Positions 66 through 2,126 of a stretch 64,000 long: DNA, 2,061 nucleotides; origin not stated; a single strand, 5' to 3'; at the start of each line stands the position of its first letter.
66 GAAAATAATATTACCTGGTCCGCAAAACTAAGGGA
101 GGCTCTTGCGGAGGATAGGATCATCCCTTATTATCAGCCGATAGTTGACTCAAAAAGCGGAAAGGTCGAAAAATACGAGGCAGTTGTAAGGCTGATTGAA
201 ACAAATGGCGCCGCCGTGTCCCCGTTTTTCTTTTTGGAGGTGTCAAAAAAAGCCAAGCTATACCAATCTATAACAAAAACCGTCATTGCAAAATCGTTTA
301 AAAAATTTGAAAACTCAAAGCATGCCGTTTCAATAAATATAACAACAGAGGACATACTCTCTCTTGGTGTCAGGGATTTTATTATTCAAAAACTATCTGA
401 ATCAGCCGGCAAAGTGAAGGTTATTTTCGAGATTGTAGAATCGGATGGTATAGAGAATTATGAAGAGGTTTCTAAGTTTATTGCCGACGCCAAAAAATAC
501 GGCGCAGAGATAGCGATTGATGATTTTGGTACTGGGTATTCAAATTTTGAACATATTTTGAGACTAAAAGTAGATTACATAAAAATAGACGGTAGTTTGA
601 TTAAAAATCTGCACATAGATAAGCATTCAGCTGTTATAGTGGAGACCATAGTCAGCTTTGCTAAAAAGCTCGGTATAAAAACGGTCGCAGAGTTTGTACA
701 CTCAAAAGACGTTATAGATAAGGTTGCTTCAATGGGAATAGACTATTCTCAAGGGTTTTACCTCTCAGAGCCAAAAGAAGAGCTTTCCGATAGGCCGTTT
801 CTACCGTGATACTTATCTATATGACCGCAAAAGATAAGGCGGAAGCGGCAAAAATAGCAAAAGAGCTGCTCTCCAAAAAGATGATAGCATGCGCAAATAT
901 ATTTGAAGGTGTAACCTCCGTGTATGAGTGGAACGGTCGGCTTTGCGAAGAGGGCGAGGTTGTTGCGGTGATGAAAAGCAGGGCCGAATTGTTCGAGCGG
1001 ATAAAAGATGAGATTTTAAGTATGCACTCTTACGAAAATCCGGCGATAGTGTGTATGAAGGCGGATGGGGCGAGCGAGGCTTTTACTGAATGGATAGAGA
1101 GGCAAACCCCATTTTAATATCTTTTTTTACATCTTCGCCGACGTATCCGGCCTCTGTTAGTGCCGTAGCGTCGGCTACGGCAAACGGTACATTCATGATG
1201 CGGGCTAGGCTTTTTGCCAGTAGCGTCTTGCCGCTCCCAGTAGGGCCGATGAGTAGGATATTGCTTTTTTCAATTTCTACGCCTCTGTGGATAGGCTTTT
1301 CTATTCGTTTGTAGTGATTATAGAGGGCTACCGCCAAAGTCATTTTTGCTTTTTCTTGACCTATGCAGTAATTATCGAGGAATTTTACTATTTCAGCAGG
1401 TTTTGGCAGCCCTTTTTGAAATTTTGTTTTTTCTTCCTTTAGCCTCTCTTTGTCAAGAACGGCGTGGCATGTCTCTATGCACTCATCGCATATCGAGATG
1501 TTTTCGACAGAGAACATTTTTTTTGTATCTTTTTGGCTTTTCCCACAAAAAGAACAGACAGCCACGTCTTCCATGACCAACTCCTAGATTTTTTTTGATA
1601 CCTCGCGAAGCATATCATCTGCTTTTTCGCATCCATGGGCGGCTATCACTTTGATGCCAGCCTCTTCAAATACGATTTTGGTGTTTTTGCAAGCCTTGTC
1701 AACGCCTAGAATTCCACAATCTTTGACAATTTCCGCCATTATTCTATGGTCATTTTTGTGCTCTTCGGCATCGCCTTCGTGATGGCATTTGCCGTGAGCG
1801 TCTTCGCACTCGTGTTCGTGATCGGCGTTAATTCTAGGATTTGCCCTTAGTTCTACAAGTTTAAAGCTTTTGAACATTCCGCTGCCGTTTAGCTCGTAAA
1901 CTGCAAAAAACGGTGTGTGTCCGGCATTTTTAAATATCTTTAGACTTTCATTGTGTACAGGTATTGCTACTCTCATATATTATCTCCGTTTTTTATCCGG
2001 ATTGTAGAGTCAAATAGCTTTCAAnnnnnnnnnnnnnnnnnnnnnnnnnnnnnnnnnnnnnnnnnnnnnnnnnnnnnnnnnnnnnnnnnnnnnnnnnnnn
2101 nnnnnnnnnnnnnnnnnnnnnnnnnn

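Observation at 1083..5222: Relic nitrogenase-cofactor (nif) islet: nifB and nifV inactivated, structural genes absent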

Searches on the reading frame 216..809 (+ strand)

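Call 8: search_protein_families(library=ncbifam, proteins=[window:216-809:+], max_evalue=0.01)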
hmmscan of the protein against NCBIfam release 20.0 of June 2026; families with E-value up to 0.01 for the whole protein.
window:216-809:+ (197 aa): 14 families
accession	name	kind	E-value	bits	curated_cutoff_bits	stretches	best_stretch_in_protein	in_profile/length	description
NF007298.0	PRK09776.1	equivalog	2e-27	95.5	1135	1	9-186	914-1096/1111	diguanylate cyclase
NF052265.1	EAL_dom_RimA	equivalog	5.3e-25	88.1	430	1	67-187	114-234/248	S6 modification regulatory phosphodiesterase RimA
NF007839.0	PRK10551.1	equivalog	7.1e-25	87.6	461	1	36-187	350-501/518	cyclic di-GMP phosphodiesterase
NF007474.0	PRK10060.1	equivalog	1.7e-24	86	782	1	33-186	490-644/663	cyclic di-GMP phosphodiesterase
NF045675.1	PhdiestaseDibA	equivalog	4.3e-22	78.2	980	1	6-187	428-616/623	phosphodiesterase DibA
NF052458.1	PhdiestGepA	equivalog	9e-21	73.8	1200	1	15-186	660-831/840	phosphodiesterase GepA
NF053781.1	cdiGMPphdstlr2612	equivalog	4.1e-20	71.1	1600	1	63-186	1132-1255/1268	Tlr1612 family c-di-GMP phosphodiesterase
NF008467.0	PRK11359.1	equivalog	1.6e-19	69.4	857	1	37-186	632-782/800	oxygen-sensing cyclic-di-GMP phosphodiesterase DosP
NF052596.1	RR_EAL_PvrR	equivalog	2.7e-19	69.1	580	1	14-186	206-379/398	response regulator cyclic di-GMP phosphodiesterase PvrR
NF008807.1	PRK11829.1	equivalog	2.3e-18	65.7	733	1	67-186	533-652/670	biofilm formation regulator HmsP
NF045673.1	c-di-GMPRcptLapD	equivalog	5e-18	64.7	1020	1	16-187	474-645/647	cyclic di-GMP receptor LapD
NF051476.1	CDiGphdiTpdA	equivalog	8.7e-15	54.5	1000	1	18-183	404-567/570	cyclic di-GMP phosphodiesterase TpdA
NF008281.1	PRK11059.1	equivalog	2.9e-14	52.3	663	1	6-188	446-631/633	RNase E specificity factor CsrD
NF008617.0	PRK11596.1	equivalog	3.6e-13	49.4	190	1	23-187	87-243/255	cyclic-guanylate-specific phosphodiesterase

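Call 9: search_protein_families(library=pfam, proteins=[window:216-809:+], max_evalue=0.01)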
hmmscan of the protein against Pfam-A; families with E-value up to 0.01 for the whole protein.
window:216-809:+ (197 aa): 1 family
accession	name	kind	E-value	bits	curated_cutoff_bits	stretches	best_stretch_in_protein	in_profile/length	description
PF00563.25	EAL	-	2.2e-44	152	31.3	1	2-186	46-236/236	EAL domain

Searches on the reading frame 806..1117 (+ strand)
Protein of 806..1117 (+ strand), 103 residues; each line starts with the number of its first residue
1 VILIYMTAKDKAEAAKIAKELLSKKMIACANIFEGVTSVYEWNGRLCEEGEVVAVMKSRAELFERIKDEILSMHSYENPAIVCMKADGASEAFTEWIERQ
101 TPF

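Call 8: search_protein_families(library=ncbifam, proteins=[window:806-1117:+], max_evalue=0.01)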
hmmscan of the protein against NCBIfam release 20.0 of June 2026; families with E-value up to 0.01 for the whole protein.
window:806-1117:+ (103 aa): 3 families
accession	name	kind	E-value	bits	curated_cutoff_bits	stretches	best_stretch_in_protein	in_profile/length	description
NF041095.1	dival_cat_tol_CutA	equivalog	2.9e-30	104.4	120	1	1-101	1-100/100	divalent-cation tolerance protein CutA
NF007930.0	PRK10645.1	equivalog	3e-17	62.7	145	1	2-98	14-110/114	divalent cation tolerance protein CutA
NF010760.0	PRK14163.1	equivalog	0.0082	15.9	240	1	15-66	75-126/217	nucleotide exchange factor GrpE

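Call 9: search_protein_families(library=pfam, proteins=[window:806-1117:+], max_evalue=0.01)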
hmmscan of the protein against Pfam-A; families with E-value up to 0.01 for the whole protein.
window:806-1117:+ (103 aa): 1 family
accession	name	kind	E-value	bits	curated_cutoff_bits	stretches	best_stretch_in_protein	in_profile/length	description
PF03091.20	CutA1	-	3.9e-32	110.4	22.4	1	2-99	1-98/99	CutA1 divalent ion tolerance protein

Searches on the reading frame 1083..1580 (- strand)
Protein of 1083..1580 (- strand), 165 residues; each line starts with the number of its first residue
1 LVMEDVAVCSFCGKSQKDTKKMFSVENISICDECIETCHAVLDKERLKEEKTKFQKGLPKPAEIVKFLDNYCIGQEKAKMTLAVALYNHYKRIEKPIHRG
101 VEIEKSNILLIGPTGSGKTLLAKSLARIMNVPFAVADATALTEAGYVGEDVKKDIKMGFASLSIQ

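Call 8: search_protein_families(library=ncbifam, proteins=[window:1083-1580:-], max_evalue=0.01)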
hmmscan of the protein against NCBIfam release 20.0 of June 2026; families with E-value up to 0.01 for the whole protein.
window:1083-1580:- (165 aa): 37 families (the best 25 are shown)
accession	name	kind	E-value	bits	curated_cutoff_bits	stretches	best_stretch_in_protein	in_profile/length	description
NF003745.1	PRK05342.1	equivalog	3.8e-65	220.4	359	1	5-153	4-157/418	ATP-dependent Clp protease ATP-binding subunit ClpX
TIGR00382.1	clpX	equivalog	7.9e-61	206.3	370.75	1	4-153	6-165/414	ATP-dependent protease ATP-binding subunit ClpX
TIGR00390.1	hslU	equivalog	6.7e-26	91.2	362.45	1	61-153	3-95/441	ATP-dependent protease ATPase subunit HslU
NF000868.0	PRK00080.1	equivalog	3.3e-06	26.2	282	1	67-145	23-91/330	Holliday junction branch migration DNA helicase RuvB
TIGR01241.2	FtsH_fam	equivalog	9.8e-06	24.6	600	1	74-134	166-224/598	ATP-dependent zinc metalloprotease FtsH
TIGR00368.1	TIGR00368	hypoth_equivalog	1.7e-05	23.6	362.4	1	23-129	145-235/499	YifB family Mg chelatase-like AAA ATPase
TIGR01243.1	CDC48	subfamily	3.6e-05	22.3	802.65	1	98-150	206-256/733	CDC48 family AAA ATPase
NF003069.1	PRK03992.1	subfamily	5.2e-05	22.6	500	1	104-149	163-208/379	proteasome-activating nucleotidase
TIGR00635.1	ruvB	equivalog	7e-05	22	299.05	1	69-144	4-69/305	Holliday junction branch migration DNA helicase RuvB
NF008004.0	PRK10733.1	equivalog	9.2e-05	20.6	1008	1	97-143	178-223/644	ATP-dependent zinc metalloprotease FtsH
TIGR02639.1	ClpA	equivalog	0.00011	20.5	993.15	1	67-141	454-523/734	ATP-dependent Clp protease ATP-binding subunit ClpA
NF003456.0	PRK05057.1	equivalog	0.00012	22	195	1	103-140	2-39/173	shikimate kinase AroK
TIGR01242.2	TIGR01242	subfamily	0.00017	20.7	500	1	101-150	145-192/362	proteasome-activating nucleotidase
NF041006.2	cell_div_CdvC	equivalog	0.00021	20.4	650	1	106-153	135-181/370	cell division protein CdvC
NF010552.0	PRK13946.1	equivalog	0.00052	19.7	186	1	102-138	20-56/198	shikimate kinase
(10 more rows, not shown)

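Call 9: search_protein_families(library=pfam, proteins=[window:1083-1580:-], max_evalue=0.01)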
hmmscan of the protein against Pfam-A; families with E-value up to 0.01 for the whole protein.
window:1083-1580:- (165 aa): 20 families
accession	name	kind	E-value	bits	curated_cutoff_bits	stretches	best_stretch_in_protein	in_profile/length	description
PF06689.19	zf-C4_ClpX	-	1.8e-13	50.6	27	1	8-43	2-38/39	ClpX C4-type zinc finger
PF00004.35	AAA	-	1.4e-08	35.7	21.2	1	108-153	1-45/131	ATPase family associated with various cellular activities (AAA)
PF07724.20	AAA_2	-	1.1e-06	29.2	27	1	104-151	2-52/166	AAA domain (Cdc48 subfamily)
PF07728.20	AAA_5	-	1.3e-05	25.7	22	1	107-141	1-36/139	AAA domain (dynein-related subfamily)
PF05496.18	RuvB_N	-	3.4e-05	24.1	27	1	68-145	6-73/159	Holliday junction DNA helicase RuvB P-loop domain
PF01078.27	Mg_chelatase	-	7.3e-05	22.7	20.3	1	106-130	23-47/207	Magnesium chelatase, subunit ChlI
PF12780.13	AAA_8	-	0.0006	19.6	25.6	1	97-157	16-72/259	P-loop containing dynein motor region D4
PF13401.12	AAA_22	-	0.00066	20.4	27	1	105-144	5-47/130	AAA domain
PF13245.12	AAA_19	-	0.00067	20.3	25.1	0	103-131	9-37/134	AAA domain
PF01695.23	IstB_IS21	-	0.00076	19.5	24.1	1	104-126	91-113/238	IstB-like ATP binding protein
PF00437.27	T2SSE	-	0.0015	17.7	24.9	1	83-130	120-167/370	Type II/IV secretion system protein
PF13238.12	AAA_18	-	0.0017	19.2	29.4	1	108-138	1-25/128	AAA domain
PF00005.33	ABC_tran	-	0.0032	18.5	25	0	106-130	12-36/137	ABC transporter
PF02367.23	TsaE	-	0.0034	17.8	26.6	1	104-132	20-48/128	Threonylcarbamoyl adenosine biosynthesis protein TsaE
PF13191.12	AAA_16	-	0.0035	18.3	32.6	1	104-130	23-49/167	AAA ATPase domain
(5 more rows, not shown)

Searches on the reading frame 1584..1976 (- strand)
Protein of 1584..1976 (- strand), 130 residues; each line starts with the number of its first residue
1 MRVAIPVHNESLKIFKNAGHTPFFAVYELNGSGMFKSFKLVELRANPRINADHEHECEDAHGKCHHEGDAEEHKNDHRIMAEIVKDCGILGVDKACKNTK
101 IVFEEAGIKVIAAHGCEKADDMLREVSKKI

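Call 8: search_protein_families(library=ncbifam, proteins=[window:1584-1976:-], max_evalue=0.01)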
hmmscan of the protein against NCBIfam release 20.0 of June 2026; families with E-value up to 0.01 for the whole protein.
window:1584-1976:- (130 aa): 0 families

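Call 9: search_protein_families(library=pfam, proteins=[window:1584-1976:-], max_evalue=0.01)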
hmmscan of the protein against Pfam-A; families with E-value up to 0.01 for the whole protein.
window:1584-1976:- (130 aa): 1 family
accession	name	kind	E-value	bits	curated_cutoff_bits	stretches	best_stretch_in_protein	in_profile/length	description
PF02579.22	Nitro_FeMo-Co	-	0.00072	20.3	26.3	0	18-127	9-93/94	Dinitrogenase iron-molybdenum cofactor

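Call 53: find_encoding_contigs(protein=window:1584-1976:-, flank=10000, max_places=10)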
Protein window:1584-1976:- (130 aa): 15 contigs read that carry it; 10 places shown.
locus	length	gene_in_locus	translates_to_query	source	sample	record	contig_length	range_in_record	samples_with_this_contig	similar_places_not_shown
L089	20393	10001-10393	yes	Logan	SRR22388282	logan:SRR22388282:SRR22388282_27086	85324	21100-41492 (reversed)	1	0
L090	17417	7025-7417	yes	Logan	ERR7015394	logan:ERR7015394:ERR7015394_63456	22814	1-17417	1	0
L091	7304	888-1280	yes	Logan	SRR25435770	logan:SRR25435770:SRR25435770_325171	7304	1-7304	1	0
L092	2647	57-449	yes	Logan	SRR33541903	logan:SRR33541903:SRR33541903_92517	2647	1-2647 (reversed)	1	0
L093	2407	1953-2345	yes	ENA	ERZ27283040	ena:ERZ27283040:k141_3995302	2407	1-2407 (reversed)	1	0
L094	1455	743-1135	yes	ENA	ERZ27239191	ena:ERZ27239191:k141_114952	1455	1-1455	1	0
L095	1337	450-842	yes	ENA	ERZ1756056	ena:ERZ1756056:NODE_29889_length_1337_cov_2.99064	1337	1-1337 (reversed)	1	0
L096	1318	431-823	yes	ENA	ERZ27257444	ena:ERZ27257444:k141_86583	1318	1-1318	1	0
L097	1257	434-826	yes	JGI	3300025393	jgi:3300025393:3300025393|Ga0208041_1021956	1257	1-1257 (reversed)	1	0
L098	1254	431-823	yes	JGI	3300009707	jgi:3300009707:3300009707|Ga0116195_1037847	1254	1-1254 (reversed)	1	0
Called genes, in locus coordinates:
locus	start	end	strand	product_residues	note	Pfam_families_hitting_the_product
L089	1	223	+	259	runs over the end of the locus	PF02811:PHP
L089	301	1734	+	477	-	PF03951:Gln-synt_N, PF00120:Gln-synt_C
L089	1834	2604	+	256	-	PF00989:PAS (weak), PF08448:PAS_4, PF13426:PAS_9, PF04397:LytTR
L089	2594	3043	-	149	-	PF12821:ThrE_2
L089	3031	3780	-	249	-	PF06738:ThrE, PF12821:ThrE_2 (weak)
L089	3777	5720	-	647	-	PF00005:ABC_tran, PF03193:RsgA_GTPase (faint), PF07693:KAP_NTPase (faint), PF13191:AAA_16 (faint), PF12848:ABC_tran_Xtn (weak), PF00005:ABC_tran, PF02463:SMC_N, PF16326:ABC_tran_CTD, +6 more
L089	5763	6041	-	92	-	-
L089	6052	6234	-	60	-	PF05082:Rop-like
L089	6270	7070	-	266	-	PF00583:Acetyltransf_1, PF13673:Acetyltransf_10, PF13508:Acetyltransf_7, PF18014:Acetyltransf_18 (weak)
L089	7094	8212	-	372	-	PF00682:HMGL-like, PF22617:HCS_D2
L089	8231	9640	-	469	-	PF04055:Radical_SAM, PF02579:Nitro_FeMo-Co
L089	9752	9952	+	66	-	PF00037:Fer4 (weak), PF12797:Fer4_2 (faint), PF12837:Fer4_6 (faint), PF13237:Fer4_10 (weak), PF14697:Fer4_21 (weak), PF12798:Fer4_3 (faint), PF12838:Fer4_7, PF13187:Fer4_9, +1 more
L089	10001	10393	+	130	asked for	-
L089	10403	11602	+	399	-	PF06689:zf-C4_ClpX, PF00493:MCM (weak), PF05496:RuvB_N (weak), PF01078:Mg_chelatase (faint), PF00004:AAA, PF07724:AAA_2, PF07728:AAA_5 (weak), PF10431:ClpB_D2-small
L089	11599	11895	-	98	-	PF03091:CutA1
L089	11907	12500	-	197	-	PF00563:EAL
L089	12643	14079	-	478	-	PF14827:dCache_3, PF00990:GGDEF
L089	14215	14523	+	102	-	PF06429:Flg_bbr_C (weak)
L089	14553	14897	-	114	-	PF13893:RRM_5 (weak), PF00076:RRM_1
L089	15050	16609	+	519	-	PF00370:FGGY_N, PF02782:FGGY_C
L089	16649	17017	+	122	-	PF16867:DMSP_lyase (weak), PF07883:Cupin_2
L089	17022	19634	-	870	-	PF00690:Cation_ATPase_N, PF00122:E1-E2_ATPase, PF00702:Hydrolase, PF13246:Cation_ATPase, PF00689:Cation_ATPase_C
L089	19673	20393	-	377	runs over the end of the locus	PF00596:Aldolase_II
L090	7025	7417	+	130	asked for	-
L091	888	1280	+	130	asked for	-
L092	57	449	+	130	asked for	-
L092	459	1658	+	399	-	PF06689:zf-C4_ClpX, PF00493:MCM (weak), PF05496:RuvB_N (weak), PF01078:Mg_chelatase (faint), PF00004:AAA, PF07724:AAA_2, PF07728:AAA_5 (weak), PF10431:ClpB_D2-small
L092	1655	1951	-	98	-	PF03091:CutA1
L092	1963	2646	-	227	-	?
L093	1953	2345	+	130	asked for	-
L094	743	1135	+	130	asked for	-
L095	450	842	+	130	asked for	-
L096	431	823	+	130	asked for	-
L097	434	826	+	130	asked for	-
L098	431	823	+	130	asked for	-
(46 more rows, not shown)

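Call 84: search_protein_families(library=ncbifam, proteins=[L089:7094-8212:-, L089:8231-9640:-, L089:1834-2604:+], max_evalue=0.00001)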
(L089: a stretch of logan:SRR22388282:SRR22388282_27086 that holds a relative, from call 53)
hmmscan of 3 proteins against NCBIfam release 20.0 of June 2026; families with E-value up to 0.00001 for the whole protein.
L089:7094-8212:- (372 aa): 27 families (the best 25 are shown)
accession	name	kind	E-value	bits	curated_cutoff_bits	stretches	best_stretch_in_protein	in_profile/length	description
TIGR02660.1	nifV_homocitr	equivalog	8e-139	463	462.9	1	4-365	2-365/365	homocitrate synthase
NF002085.0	PRK00915.1-2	subfamily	8.9e-102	341.4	517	1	2-368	12-379/504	2-isopropylmalate synthase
TIGR02090.1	LEU1_arch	subfamily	2e-95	320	484.75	1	5-364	2-362/363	isopropylmalate/citramalate/homocitrate synthases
NF041069.1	IPMS_Sufob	equivalog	3.1e-83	280.1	600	1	5-367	2-367/371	isopropylmalate synthase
TIGR02146.1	LysS_fung_arch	equivalog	8e-82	275.2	413.55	1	7-346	2-343/344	homocitrate synthase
NF002086.0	PRK00915.1-3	equivalog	2.9e-73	247.1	532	1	2-368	5-384/516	2-isopropylmalate synthase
NF002088.0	PRK00915.1-5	equivalog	1.2e-70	238.4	697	1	1-366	1-379/514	2-isopropylmalate synthase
TIGR00973.1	leuA_bact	equivalog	1.1e-66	225.3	598.7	1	3-365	1-376/494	2-isopropylmalate synthase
NF002087.0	PRK00915.1-4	equivalog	4.9e-66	223.3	729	1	2-364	5-381/516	2-isopropylmalate synthase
NF002084.0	PRK00915.1-1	equivalog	2e-52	178.4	748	1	2-347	3-362/523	2-isopropylmalate synthase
NF042433.1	CitmalDyn_Leptosp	equivalog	1e-45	156.3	950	1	2-361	6-376/514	(R)-citramalate synthase CimA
TIGR00977.1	citramal_synth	equivalog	2.2e-40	138.5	450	2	136-347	147-364/526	citramalate synthase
NF042434.1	IPMS_Lepto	equivalog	1.8e-39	135.8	500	1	3-351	5-372/374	2-isopropylmalate synthase LeuA2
NF002991.1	PRK03739.1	subfamily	9.2e-21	74.1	455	1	188-293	237-341/550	2-isopropylmalate synthase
NF006049.0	PRK08195.1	subfamily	1e-17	64.2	229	1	151-258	156-265/344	4-hyroxy-2-oxovalerate/4-hydroxy-2-oxopentanoic acid aldolase,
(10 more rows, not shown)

L089:8231-9640:- (469 aa): 10 families
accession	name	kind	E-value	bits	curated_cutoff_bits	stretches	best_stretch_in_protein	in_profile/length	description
TIGR01290.1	nifB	equivalog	2.6e-168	560.3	343.65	1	15-459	3-439/441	nitrogenase cofactor biosynthesis protein NifB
TIGR02666.1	moaA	equivalog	4.7e-16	58.7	284.05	1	38-232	12-188/336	GTP 3',8-cyclase MoaA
TIGR04317.1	W_rSAM_matur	equivalog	1.1e-11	44.4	380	1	37-163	5-120/349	tungsten cofactor oxidoreductase radical SAM maturase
TIGR02668.1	moaA_archaeal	equivalog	1.8e-11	43.6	325.25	1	39-234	13-184/303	GTP 3',8-cyclase MoaA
NF001199.0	PRK00164.2-1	equivalog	7.9e-11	41.6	231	1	39-234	15-185/308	GTP 3',8-cyclase MoaA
TIGR02663.1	nifX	equivalog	3.1e-08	34.1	112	1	355-455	3-101/119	nitrogen fixation protein NifX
NF038283.1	viperin_w_prok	equivalog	4.8e-07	29.2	180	1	42-224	8-178/281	viperin family antiviral radical SAM protein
TIGR04478.1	rSAM_YfkAB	equivalog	2.7e-06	26.9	250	0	33-238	22-214/363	radical SAM/CxCxxxxC motif protein YfkAB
TIGR03278.1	methan_mark_10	equivalog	2.8e-06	26.4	350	1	46-237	35-205/404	methyl coenzyme M reductase-arginine methyltransferase Mmp10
TIGR04466.1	rSAM_BlsE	equivalog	8.3e-06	25.5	400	0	109-231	61-169/327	cytosylglucuronate decarboxylase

L089:1834-2604:+ (256 aa): 4 families
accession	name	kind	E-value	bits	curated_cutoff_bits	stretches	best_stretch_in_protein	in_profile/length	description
NF053781.1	cdiGMPphdstlr2612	equivalog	1.1e-21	76.2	1600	1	9-134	149-276/1268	Tlr1612 family c-di-GMP phosphodiesterase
TIGR00229.1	sensory_box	domain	1.3e-11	44.7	22.9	1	13-133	5-125/126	PAS domain S-box protein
NF047874.1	MASE3_PAS_HK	subfamily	2.9e-09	36.3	560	1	2-144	254-395/655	MASE3 domain-containing sensor histidine kinase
NF008677.0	PRK11697.1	equivalog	1.9e-07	30.7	246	1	127-254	112-235/238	two-component system response regulator BtsR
